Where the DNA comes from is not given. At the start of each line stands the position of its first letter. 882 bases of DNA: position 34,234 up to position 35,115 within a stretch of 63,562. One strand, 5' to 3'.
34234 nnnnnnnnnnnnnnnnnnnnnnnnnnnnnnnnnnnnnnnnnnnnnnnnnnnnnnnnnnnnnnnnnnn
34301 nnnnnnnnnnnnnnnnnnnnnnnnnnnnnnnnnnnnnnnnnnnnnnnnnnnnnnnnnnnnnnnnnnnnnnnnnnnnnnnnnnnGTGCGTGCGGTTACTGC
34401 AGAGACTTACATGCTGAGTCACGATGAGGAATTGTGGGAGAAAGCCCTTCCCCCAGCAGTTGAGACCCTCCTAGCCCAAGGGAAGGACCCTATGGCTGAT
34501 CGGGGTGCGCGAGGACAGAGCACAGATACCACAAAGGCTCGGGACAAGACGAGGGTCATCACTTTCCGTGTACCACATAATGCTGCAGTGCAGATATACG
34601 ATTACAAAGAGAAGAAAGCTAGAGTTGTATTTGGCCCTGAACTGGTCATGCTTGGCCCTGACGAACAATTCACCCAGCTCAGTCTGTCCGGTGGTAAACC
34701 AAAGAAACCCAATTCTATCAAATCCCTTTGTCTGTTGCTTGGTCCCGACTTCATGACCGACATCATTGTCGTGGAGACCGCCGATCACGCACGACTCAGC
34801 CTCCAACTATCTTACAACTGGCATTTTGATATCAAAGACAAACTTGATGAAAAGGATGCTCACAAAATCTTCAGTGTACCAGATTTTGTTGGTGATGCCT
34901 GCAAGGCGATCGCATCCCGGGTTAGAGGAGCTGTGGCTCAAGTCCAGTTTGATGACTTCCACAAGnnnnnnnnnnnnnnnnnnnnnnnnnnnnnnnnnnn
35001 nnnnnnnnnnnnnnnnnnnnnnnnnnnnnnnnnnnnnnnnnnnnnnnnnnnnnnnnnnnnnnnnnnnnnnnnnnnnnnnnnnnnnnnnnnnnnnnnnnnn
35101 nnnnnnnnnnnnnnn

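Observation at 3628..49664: Two related TTAA-flanked MITE families: 18 copies in 63 kb with a shared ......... terminal core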

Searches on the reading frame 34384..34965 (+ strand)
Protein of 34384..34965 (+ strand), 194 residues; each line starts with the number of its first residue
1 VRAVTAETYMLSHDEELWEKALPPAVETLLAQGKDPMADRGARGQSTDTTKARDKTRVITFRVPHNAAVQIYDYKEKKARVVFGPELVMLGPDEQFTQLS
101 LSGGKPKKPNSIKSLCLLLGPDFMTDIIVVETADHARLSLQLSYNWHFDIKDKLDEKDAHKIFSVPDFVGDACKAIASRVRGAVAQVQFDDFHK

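Call 10: find_homologous_proteins(query=window:34384-34965:+)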
Query seq(194 aa) (194 aa): 834 proteins with E <= 0.001 among 976 candidates; the best 120 are listed.
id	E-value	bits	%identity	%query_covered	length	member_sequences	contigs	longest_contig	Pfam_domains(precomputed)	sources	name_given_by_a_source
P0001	7.7e-97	340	78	100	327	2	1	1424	PF17795.7,PF17796.7,PF01505.24,PF11978.14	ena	-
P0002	4.7e-90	318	73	100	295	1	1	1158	PF17795.7,PF17796.7,PF01505.24,PF11978.14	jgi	-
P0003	8.1e-90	318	74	100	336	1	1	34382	PF17795.7,PF17796.7,PF01505.24,PF11978.14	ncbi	ncbi:hypothetical protein GOODEAATRI_008299, partial [Goodea atripinnis]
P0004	1.3e-88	314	70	100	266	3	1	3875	PF17795.7,PF17796.7,PF11978.14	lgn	-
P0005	2.3e-88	313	74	100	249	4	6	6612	PF17795.7,PF17796.7,PF11978.14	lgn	-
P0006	6.5e-86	305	70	100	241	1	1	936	PF17795.7,PF17796.7,PF11978.14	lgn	-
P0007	1.8e-84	300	69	100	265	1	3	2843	PF17795.7,PF17796.7,PF01505.24,PF11978.14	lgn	-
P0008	1.1e-81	291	68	100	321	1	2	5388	PF17795.7,PF17796.7,PF11978.14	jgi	jgi:major vault protein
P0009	4.0e-81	289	64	100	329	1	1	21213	PF17795.7,PF17796.7,PF11978.14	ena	-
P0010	4.0e-81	289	66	100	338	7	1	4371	PF17795.7,PF17796.7,PF11978.14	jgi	jgi:major vault protein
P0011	5.7e-81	289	66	100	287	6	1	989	PF17795.7,PF17796.7,PF11978.14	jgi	-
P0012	9.2e-81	288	68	100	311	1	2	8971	PF17795.7,PF17796.7,PF11978.14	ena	-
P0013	9.4e-81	288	67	100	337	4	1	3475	PF17795.7,PF17796.7,PF11978.14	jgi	jgi:major vault protein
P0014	1.1e-80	288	62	100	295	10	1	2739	PF17795.7,PF17796.7,PF11978.14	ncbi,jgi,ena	jgi:major vault protein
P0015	1.2e-80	288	68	100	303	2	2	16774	PF17795.7,PF17796.7,PF01505.24,PF11978.14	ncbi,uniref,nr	ncbi:Major vault protein [Araneus ventricosus]|uniref:Major vault protein n=2 Tax=Araneus ventricosu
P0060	7.7e-72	259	85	71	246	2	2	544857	PF17795.7,PF11978.14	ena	-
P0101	1.3e-60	222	89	60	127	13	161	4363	PF17795.7,PF11978.14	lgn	-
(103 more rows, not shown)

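Call 12: find_encoding_contigs(protein=P0060, flank=10000, max_places=4)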
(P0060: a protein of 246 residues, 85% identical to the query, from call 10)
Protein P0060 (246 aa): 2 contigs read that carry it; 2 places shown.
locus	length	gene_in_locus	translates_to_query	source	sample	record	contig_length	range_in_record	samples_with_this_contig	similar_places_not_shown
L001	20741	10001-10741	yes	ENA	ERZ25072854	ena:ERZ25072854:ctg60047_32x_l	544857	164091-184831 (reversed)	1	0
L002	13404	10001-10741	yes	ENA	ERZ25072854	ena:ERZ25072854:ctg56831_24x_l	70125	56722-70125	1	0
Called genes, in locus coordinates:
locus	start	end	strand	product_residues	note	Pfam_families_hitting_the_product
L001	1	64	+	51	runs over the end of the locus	-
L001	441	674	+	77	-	PF26217:GDPGP1_N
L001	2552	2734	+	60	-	-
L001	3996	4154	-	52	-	-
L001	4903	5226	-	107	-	-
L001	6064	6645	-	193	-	-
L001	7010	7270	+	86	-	-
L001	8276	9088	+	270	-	PF17794:Vault_2, PF01505:Vault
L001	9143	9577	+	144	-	PF01505:Vault, PF17794:Vault_2, PF01505:Vault (weak)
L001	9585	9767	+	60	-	-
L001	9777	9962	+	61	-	PF17796:Vault_4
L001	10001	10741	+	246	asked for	PF17795:Vault_3, PF11978:MVP_shoulder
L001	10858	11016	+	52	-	-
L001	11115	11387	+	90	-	-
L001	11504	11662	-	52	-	-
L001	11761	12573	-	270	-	PF00173:Cyt-b5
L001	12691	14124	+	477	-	PF15718:MNR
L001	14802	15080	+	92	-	-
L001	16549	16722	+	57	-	-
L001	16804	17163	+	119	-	-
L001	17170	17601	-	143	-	-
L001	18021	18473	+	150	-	-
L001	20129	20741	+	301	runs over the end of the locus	PF05875:Ceramidase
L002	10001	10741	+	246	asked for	PF17795:Vault_3, PF11978:MVP_shoulder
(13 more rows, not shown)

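Call 13: find_encoding_contigs(protein=P0101, flank=10000, max_places=6)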
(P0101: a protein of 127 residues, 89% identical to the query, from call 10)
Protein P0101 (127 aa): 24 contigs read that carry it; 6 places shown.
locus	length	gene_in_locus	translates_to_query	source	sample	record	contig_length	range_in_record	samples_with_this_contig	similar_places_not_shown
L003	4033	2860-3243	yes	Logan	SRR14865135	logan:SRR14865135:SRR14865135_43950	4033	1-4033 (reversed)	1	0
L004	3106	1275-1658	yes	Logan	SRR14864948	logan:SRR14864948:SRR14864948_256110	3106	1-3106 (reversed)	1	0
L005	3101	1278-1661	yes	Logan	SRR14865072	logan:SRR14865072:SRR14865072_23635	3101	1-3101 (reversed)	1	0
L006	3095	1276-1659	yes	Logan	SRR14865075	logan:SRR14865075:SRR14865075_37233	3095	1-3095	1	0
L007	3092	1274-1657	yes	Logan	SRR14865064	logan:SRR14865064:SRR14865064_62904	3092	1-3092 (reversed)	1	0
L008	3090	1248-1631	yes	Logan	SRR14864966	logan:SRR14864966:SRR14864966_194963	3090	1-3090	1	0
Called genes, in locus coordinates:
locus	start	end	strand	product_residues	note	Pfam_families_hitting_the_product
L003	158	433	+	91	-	-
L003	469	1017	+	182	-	PF17794:Vault_2, PF01505:Vault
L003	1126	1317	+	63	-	PF01505:Vault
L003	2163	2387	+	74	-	PF01505:Vault (weak), PF17796:Vault_4 (weak)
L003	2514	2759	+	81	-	PF17796:Vault_4, PF17795:Vault_3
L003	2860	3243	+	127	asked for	PF17795:Vault_3, PF11978:MVP_shoulder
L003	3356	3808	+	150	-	PF11978:MVP_shoulder (weak)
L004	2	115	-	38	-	?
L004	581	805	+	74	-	PF01505:Vault (weak), PF17796:Vault_4 (weak)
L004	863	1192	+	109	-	PF17796:Vault_4, PF17795:Vault_3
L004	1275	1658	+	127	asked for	PF17795:Vault_3, PF11978:MVP_shoulder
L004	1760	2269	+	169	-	PF11978:MVP_shoulder (weak)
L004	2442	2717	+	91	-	-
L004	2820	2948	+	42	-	-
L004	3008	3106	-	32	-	?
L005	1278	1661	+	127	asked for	PF17795:Vault_3, PF11978:MVP_shoulder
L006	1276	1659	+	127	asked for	PF17795:Vault_3, PF11978:MVP_shoulder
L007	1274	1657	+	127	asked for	PF17795:Vault_3, PF11978:MVP_shoulder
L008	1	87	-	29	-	?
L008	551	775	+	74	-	PF01505:Vault (weak), PF17796:Vault_4 (weak)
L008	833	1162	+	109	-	PF17796:Vault_4, PF17795:Vault_3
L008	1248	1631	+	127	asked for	PF17795:Vault_3, PF11978:MVP_shoulder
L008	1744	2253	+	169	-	PF11978:MVP_shoulder (weak)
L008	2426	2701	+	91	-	-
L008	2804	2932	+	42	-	-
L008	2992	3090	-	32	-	?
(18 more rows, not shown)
